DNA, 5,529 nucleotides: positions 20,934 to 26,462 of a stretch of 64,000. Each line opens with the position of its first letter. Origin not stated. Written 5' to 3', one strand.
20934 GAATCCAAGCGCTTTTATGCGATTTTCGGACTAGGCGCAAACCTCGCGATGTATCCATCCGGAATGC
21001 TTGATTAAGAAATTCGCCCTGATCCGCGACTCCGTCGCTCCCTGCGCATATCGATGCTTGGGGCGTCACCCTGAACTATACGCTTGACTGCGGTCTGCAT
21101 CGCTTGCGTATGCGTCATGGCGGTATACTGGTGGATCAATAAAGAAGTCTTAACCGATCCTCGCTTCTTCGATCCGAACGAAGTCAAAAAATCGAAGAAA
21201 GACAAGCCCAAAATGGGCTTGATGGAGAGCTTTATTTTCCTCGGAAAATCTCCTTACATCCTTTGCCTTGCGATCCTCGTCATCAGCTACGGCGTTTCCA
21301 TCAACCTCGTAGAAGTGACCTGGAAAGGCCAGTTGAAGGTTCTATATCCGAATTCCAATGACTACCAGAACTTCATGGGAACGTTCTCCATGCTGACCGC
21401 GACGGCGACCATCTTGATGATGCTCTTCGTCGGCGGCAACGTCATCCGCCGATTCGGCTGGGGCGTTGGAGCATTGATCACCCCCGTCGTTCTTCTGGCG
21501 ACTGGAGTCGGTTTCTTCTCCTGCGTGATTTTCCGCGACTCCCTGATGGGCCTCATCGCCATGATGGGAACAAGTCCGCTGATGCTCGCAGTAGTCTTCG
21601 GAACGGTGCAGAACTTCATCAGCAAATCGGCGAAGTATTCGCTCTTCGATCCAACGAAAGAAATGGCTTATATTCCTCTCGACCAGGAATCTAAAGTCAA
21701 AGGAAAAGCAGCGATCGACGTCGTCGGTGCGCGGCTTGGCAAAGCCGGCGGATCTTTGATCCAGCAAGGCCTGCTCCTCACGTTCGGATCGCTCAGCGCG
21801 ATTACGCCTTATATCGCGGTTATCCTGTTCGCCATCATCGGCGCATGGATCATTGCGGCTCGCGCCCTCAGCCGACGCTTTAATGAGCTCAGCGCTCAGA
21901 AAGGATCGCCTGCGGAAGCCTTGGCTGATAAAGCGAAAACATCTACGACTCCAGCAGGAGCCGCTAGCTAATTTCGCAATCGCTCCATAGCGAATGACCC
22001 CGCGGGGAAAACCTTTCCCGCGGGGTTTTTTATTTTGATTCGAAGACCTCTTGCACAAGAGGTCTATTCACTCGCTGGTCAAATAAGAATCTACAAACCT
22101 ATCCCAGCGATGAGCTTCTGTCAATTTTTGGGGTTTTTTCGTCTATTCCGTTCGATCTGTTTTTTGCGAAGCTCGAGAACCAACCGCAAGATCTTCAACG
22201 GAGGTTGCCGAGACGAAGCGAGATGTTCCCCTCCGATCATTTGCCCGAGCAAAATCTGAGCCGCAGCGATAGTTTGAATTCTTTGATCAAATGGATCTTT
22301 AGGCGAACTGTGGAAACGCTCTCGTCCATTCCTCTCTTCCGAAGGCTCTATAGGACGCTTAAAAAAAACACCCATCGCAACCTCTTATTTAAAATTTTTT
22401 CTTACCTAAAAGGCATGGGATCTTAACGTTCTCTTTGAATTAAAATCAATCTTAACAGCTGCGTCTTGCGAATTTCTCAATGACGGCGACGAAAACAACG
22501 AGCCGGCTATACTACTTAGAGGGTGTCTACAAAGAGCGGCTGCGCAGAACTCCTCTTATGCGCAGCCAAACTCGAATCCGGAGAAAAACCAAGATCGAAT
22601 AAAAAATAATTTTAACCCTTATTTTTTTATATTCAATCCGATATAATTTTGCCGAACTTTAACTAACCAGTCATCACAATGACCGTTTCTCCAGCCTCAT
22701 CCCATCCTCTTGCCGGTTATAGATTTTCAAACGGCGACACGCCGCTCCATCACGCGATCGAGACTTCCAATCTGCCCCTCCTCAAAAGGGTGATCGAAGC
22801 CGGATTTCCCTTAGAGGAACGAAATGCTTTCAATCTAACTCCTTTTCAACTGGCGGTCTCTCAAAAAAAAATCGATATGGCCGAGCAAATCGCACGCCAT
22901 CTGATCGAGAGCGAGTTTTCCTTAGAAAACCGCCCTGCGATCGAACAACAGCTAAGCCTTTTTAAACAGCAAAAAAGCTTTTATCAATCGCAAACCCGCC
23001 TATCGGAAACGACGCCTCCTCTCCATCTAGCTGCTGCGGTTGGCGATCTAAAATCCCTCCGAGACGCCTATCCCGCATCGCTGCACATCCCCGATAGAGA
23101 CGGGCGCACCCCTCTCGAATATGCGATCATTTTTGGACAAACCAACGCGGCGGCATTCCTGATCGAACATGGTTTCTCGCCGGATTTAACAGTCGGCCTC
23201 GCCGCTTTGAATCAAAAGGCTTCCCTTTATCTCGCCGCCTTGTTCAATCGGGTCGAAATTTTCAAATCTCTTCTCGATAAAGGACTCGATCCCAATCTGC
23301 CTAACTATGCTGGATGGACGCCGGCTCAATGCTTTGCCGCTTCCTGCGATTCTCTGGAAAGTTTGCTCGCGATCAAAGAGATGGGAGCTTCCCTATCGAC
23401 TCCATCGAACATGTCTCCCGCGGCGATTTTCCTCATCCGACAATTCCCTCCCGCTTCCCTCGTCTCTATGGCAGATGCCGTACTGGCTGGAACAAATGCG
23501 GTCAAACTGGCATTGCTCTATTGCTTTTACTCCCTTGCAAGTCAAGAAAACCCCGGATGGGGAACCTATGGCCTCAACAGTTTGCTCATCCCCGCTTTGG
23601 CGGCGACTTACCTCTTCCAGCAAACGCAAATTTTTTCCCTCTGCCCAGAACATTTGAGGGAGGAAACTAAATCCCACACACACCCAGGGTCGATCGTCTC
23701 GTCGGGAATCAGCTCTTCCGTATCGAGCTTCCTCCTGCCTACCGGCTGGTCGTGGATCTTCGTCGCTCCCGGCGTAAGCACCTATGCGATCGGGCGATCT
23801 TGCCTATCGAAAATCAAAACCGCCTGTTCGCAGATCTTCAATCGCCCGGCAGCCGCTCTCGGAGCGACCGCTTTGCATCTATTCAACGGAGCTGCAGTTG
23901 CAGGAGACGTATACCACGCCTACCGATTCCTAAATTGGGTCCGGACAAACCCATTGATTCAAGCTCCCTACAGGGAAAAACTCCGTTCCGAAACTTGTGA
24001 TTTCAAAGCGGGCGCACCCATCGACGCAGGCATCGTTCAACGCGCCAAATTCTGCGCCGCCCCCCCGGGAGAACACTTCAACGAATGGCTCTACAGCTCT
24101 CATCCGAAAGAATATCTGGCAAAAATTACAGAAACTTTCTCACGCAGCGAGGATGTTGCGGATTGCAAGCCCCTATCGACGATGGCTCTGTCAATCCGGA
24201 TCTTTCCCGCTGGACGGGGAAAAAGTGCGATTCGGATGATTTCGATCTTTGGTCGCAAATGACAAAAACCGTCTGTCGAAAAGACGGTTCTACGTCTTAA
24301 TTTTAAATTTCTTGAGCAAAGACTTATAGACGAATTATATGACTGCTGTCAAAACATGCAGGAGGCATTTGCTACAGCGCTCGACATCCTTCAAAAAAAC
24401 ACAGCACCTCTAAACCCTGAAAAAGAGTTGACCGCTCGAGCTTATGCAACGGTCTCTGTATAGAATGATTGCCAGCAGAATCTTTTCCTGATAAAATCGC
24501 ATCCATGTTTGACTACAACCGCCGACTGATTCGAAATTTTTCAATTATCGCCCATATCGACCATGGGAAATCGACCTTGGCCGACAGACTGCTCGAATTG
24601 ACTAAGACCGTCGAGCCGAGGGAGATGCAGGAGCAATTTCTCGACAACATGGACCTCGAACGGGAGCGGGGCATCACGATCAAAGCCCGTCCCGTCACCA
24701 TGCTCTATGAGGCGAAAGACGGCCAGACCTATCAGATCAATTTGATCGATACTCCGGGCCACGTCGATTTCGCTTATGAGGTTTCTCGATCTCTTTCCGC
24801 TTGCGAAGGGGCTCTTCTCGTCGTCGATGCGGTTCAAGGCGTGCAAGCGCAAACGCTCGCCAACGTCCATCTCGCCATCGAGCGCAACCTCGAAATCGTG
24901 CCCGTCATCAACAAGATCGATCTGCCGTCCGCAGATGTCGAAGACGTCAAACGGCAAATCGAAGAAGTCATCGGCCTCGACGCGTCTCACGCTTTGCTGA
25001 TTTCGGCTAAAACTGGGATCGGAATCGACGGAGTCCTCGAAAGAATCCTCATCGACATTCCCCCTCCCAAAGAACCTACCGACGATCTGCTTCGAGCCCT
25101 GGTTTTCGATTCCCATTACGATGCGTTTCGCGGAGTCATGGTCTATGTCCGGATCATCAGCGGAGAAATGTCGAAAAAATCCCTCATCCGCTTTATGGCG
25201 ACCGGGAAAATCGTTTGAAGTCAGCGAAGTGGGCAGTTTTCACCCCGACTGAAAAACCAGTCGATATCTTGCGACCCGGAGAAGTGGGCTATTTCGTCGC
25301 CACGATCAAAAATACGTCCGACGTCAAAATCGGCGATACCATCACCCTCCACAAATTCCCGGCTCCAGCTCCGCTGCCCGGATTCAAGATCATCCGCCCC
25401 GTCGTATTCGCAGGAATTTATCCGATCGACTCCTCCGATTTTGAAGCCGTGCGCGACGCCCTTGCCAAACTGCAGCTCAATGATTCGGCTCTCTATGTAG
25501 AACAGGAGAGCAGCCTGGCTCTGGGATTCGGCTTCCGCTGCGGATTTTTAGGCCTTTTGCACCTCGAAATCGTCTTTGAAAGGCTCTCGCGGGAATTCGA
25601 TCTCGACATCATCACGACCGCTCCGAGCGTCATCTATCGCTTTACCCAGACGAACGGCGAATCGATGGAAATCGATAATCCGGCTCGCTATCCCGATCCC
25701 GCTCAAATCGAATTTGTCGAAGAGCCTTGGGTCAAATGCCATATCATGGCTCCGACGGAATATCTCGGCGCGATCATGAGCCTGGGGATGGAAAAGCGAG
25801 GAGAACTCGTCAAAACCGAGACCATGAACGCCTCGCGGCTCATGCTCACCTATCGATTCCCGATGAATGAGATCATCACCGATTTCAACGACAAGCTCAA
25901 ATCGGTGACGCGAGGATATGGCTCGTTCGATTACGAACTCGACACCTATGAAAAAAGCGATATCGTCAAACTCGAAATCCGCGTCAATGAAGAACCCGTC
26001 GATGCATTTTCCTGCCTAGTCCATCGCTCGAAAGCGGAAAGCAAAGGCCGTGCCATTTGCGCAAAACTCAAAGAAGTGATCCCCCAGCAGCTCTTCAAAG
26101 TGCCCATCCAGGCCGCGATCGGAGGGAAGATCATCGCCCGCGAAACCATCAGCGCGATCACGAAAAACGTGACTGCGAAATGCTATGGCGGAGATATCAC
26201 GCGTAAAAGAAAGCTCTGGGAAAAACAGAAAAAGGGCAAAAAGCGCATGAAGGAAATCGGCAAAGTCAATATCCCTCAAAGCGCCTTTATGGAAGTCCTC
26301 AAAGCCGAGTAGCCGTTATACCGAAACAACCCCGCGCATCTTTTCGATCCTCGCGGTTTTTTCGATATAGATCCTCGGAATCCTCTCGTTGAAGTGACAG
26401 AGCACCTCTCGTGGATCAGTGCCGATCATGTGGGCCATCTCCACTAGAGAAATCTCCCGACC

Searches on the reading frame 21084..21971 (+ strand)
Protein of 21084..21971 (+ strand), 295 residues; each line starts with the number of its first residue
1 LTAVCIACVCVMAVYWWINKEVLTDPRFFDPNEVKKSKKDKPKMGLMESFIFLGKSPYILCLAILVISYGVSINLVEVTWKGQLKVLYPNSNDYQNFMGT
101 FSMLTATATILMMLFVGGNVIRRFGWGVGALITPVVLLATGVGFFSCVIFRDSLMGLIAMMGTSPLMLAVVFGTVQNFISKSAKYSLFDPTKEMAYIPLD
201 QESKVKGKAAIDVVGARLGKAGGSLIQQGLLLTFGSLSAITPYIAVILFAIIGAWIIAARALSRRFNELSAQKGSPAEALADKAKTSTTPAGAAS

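Call 93: search_protein_families(library=pfam, proteins=[window:21084-21971:+], max_evalue=0.0001)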
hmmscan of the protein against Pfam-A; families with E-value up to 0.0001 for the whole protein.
window:21084-21971:+ (295 aa): 1 family
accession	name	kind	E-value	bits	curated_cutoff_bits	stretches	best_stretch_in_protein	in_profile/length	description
PF03219.20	TLC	-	5.6e-114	382.1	21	1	1-266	227-491/491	TLC ATP/ADP transporter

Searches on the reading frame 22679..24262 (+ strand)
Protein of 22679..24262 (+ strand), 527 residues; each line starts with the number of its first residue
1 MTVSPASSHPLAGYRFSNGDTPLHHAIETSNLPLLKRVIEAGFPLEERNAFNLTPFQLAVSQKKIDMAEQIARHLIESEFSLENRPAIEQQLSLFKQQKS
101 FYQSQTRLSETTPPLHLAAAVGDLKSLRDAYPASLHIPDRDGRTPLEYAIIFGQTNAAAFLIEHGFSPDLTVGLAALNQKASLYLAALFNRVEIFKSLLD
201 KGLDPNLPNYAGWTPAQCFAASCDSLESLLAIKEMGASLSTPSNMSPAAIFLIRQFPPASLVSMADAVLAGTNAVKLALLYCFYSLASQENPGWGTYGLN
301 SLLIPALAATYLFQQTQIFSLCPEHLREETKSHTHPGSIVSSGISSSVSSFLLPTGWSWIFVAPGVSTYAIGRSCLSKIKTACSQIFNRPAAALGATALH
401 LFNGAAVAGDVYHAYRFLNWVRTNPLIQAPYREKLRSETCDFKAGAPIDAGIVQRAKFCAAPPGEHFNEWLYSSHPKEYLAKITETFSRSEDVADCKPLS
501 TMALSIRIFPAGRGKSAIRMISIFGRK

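Call 13: search_protein_families(library=pfam, proteins=[window:22679-24262:+], max_evalue=0.00001)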
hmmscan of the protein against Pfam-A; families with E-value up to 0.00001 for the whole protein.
window:22679-24262:+ (527 aa): 5 families
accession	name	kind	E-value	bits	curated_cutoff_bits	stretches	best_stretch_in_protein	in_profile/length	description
PF12796.13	Ank_2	-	2.5e-19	70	27.3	0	107-170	27-88/90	Ankyrin repeats (3 copies)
PF13637.12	Ank_4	-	3.5e-19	68.9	22.7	0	185-224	3-42/50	Ankyrin repeats (many copies)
PF13857.12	Ank_5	-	5.1e-16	59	27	0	19-59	14-56/56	Ankyrin repeats (many copies)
PF13606.12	Ank_3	-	3.6e-15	54.8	22.3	0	141-169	1-29/30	Ankyrin repeat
PF00023.36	Ank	-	6.3e-14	51.8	21.1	0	141-170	1-30/33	Ankyrin repeat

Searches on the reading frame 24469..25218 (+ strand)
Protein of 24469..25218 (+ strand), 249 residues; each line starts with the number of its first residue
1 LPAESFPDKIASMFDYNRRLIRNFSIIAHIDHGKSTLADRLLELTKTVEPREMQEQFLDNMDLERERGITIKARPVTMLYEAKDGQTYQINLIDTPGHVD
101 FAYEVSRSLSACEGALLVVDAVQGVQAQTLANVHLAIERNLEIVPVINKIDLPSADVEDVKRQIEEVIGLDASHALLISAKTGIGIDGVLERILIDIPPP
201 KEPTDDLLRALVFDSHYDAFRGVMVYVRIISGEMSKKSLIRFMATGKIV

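Call 13: search_protein_families(library=pfam, proteins=[window:24469-25218:+], max_evalue=0.00001)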
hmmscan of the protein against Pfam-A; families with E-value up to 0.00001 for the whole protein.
window:24469-25218:+ (249 aa): 1 family
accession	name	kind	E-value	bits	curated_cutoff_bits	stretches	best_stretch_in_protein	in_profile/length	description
PF00009.33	GTP_EFTU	-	1.3e-55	188.3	26.5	1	21-195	3-184/188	Elongation factor Tu GTP binding domain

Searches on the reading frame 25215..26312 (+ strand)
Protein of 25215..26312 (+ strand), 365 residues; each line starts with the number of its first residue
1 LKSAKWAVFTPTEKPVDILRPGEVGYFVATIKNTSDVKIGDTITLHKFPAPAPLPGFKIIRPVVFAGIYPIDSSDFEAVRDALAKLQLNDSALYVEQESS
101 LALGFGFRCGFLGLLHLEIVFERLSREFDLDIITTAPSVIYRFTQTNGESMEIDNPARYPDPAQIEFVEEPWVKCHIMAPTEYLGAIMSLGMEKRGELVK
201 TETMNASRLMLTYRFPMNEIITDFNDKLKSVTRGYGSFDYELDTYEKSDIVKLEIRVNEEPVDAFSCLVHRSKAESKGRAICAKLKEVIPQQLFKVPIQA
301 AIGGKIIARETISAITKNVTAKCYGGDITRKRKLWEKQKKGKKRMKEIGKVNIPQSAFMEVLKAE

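Call 13: search_protein_families(library=pfam, proteins=[window:25215-26312:+], max_evalue=0.00001)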
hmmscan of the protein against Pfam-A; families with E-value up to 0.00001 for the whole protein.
window:25215-26312:+ (365 aa): 3 families
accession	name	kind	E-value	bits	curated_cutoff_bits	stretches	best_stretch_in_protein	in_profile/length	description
PF06421.17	LepA_C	-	1.9e-50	169.9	29.7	1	257-363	1-107/107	GTP-binding protein LepA C-terminus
PF00679.30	EFG_C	-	1.2e-21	76.9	27.9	1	169-254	3-87/89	Elongation factor G C-terminus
PF14492.12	EFG_III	-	3.4e-06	27.5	27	0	61-134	3-73/75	Elongation Factor G, domain III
